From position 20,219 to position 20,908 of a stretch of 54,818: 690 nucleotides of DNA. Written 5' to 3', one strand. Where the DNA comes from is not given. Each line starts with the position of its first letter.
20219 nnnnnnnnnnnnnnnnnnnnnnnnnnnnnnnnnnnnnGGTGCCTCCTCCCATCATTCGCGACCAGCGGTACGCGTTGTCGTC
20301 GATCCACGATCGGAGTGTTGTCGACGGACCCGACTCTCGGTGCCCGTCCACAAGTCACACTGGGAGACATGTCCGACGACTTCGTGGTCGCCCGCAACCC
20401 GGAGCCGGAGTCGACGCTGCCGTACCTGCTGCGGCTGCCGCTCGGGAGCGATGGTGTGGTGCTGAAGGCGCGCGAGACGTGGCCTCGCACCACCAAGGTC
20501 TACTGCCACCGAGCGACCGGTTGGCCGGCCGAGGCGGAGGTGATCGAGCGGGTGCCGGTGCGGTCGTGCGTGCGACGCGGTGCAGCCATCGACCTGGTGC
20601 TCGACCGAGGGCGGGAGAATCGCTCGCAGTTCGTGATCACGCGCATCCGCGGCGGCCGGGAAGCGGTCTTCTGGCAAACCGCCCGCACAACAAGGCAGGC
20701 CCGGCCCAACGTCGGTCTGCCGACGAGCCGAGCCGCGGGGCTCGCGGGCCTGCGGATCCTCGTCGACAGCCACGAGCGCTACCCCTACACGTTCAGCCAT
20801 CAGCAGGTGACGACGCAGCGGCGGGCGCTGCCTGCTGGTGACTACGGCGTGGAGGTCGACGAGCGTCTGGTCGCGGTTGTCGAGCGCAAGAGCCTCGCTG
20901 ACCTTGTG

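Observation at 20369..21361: ERCC4 nuclease fused to an Lsr2-type AT-rich-DNA-binding tail, divergent from a Uma2 nuclease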

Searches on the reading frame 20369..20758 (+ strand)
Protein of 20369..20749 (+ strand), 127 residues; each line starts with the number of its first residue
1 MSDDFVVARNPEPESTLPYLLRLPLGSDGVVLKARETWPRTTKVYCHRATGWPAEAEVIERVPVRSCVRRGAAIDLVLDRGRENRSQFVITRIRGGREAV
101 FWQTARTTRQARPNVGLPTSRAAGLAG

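Call 35: search_protein_representatives(protein=window:20369-20749:+)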
Query: 127 residues. Proteins with E-value up to 0.001 (for the whole library): 783; up to 1e-10: 501; up to 1e-30: 113. The best 150 are listed.
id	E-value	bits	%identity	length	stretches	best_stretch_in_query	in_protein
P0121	1.0e-58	213.0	73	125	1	1-123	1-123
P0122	2.0e-56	205.6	78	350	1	3-124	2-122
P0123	9.8e-56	203.3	76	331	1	4-124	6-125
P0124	1.6e-52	192.9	76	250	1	8-123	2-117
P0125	1.9e-52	192.7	72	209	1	3-126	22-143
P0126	5.8e-52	191.1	68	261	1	2-124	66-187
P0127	8.1e-52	190.7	70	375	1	5-126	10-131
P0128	5.3e-51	188.0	69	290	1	5-126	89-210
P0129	6.2e-51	187.8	68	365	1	2-124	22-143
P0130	1.3e-50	186.8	71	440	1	4-123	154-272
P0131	3.7e-50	185.3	73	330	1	4-124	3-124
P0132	5.2e-50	184.8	70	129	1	6-120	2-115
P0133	1.1e-49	183.8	74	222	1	4-124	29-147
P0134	1.5e-49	183.4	69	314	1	7-125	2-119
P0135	2.3e-49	182.7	70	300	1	4-124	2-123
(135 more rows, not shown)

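Call 61: predict_structure(alignment_id=A3)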
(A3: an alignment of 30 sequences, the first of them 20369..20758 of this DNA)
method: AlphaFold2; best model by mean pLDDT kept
length: 130 residues; sequences in the alignment: 30
mean_pLDDT: 81.0   pTM: 0.70
mean pLDDT of the five models: 81.0, 80.4, 80.2, 79.5, 70.8
residues with pLDDT >= 90: 63; 70-90: 37; 50-70: 24; < 50: 6
segments of 3 or more residues with pLDDT < 50: 127-129
pLDDT, mean of each block of 10 residues (from residue 1): 85 93 91 84 86 93 93 90 86 83 69 50 51
secondary structure, 60 per line:
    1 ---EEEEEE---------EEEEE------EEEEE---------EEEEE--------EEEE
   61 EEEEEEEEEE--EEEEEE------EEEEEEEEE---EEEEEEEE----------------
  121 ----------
elements in order: E4-9 E19-23 E30-34 E44-48 E57-70 E73-78 E85-93 E97-104

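Call 63: fold_search(model_id=the predicted structure, library=pdb)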
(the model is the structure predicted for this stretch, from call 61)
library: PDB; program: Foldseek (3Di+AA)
matches with E <= 10: 710; with E <= 0.001: 0
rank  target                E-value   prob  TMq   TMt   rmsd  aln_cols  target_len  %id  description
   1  3p43                  4.7e-03  1.00  0.57  0.60   3.9       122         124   16  Structure and Activities of Archaeal Members of the LigD 3' Phosphoesterase DNA Repair Enzyme Superfamily (released 2011-01-19)
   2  3n9d                  5.3e-03  1.00  0.58  0.52   3.7       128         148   15  Monoclinic Structure of P. aeruginosa LigD phosphoesterase domain (released 2010-08-11)
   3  3n9b_B                6.5e-03  1.00  0.57  0.48   4.1       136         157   15  Crystal Structure of the P. aeruginosa LigD phosphoesterase domain (released 2010-08-11)
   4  3n9b_A                1.5e-02  1.00  0.55  0.49   4.2       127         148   16  Crystal Structure of the P. aeruginosa LigD phosphoesterase domain (released 2010-08-11)
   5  3q6a_B                7.0e-02  0.69  0.26  0.25  11.2        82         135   10  X-ray crystal structure of the protein SSP2350 from Staphylococcus saprophyticus, Northeast structural genomics consor (released 2011-04-06)
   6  3p4h                  1.2e-01  0.99  0.52  0.56   4.3       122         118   11  Structures of archaeal members of the LigD 3'-phosphoesterase DNA repair enzyme superfamily (released 2011-01-19)
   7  8w5w_A                2.3e-01  0.06  0.13  0.13  14.8       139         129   20  Cryo-EM structure of Qb-Ab8 (released 2025-02-26)
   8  3h6q                  2.5e-01  0.15  0.22  0.19  13.7       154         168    7  Macrocypin, a beta-trefoil cysteine protease inhibitor (released 2009-10-20)
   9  4j2x_A                2.6e-01  0.08  0.15  0.06  15.2       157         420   11  CSL (RBP-Jk) with corepressor KyoT2 bound to DNA (released 2013-11-06)
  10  8w5g_C                2.8e-01  0.06  0.14  0.15  13.7       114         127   17  Cryo-EM structure of Qb-Ab7 (released 2025-02-26)
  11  7tmu_C                3.1e-01  0.30  0.22  0.20  11.8       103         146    6  Crystal Structure of the Protein of Unknown Function YPO0625 from Yersinia pestis (released 2022-02-02)
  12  1qbe_A                3.1e-01  0.07  0.18  0.16  13.1       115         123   16  BACTERIOPHAGE Q BETA CAPSID (released 1996-07-11)
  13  4ki3_D                3.4e-01  0.13  0.22  0.16  15.9       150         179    7  1.70 Angstrom resolution crystal structure of outer-membrane lipoprotein carrier protein (lolA) from Yersinia pestis C (released 2013-05-15)
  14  3fgb_A                3.6e-01  0.16  0.22  0.12  11.0       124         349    6  Crystal structure of the Q89ZH8_BACTN protein from Bacteroides thetaiotaomicron. Northeast Structural Genomics Consort (released 2008-12-23)
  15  6pny                  3.8e-01  0.51  0.24  0.26   6.6        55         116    9  X-ray Structure of Flpp3 (released 2020-02-26)
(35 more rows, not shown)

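Call 64: search_solved_structures(query=A3, max_evalue=10, show_alignments=3)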
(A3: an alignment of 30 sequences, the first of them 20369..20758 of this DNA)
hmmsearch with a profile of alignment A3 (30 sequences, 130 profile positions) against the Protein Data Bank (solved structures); distinct sequences matched with E-value up to 10: 0.

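Call 67: fold_search(model_id=the predicted structure, library=viral)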
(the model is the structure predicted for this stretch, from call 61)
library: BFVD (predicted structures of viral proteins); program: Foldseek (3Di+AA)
matches with E <= 10: 589; with E <= 0.001: 0
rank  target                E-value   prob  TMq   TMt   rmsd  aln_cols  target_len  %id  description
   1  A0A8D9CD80            1.3e-01  0.18  0.22  0.10  16.3       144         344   10  Putative histone methyltransferase complex subunit ash2 [uncultured marine phage]
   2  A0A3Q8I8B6            1.4e-01  0.38  0.19  0.16  12.9        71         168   14  Uncharacterized protein [Lactobacillus phage Bromius]
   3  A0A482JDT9            1.5e-01  0.14  0.20  0.12  17.6       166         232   11  Uncharacterized protein [Mycobacterium phage Typha]
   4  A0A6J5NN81            1.7e-01  0.15  0.21  0.19  14.4       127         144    9  Uncharacterized protein [uncultured Caudovirales phage]
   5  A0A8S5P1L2            2.7e-01  0.08  0.14  0.19  12.7       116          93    9  Uncharacterized protein [Myoviridae sp. ctLnO19]
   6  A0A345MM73            3.4e-01  0.13  0.22  0.18  12.3       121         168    8  (no name in the UniProt tables at hand)
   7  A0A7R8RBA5            3.5e-01  0.30  0.29  0.26   9.5       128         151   11  (no name in the UniProt tables at hand)
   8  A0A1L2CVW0            3.5e-01  0.16  0.23  0.26  14.8       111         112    8  Uncharacterized protein [Pectobacterium phage vB_PcaM_CBB]
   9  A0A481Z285            3.7e-01  0.16  0.20  0.15  12.5        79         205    8  Uncharacterized protein [Pithovirus LCPAC101]
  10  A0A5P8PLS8            4.2e-01  0.91  0.29  0.49   4.1        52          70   15  (no name in the UniProt tables at hand)
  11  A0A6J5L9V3            4.2e-01  0.10  0.20  0.19  12.4       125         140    6  Uncharacterized protein [uncultured Caudovirales phage]
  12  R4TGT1                4.2e-01  0.06  0.11  0.15  13.9       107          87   12  Uncharacterized protein [Halogranum tailed virus 1]
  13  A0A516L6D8            4.4e-01  0.08  0.15  0.16  18.9       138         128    9  (no name in the UniProt tables at hand)
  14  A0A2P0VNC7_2          4.6e-01  0.18  0.25  0.06  15.3       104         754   10  Uncharacterized protein [Tetraselmis virus 1]
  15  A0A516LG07            4.9e-01  0.21  0.25  0.30  11.8       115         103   11  (no name in the UniProt tables at hand)
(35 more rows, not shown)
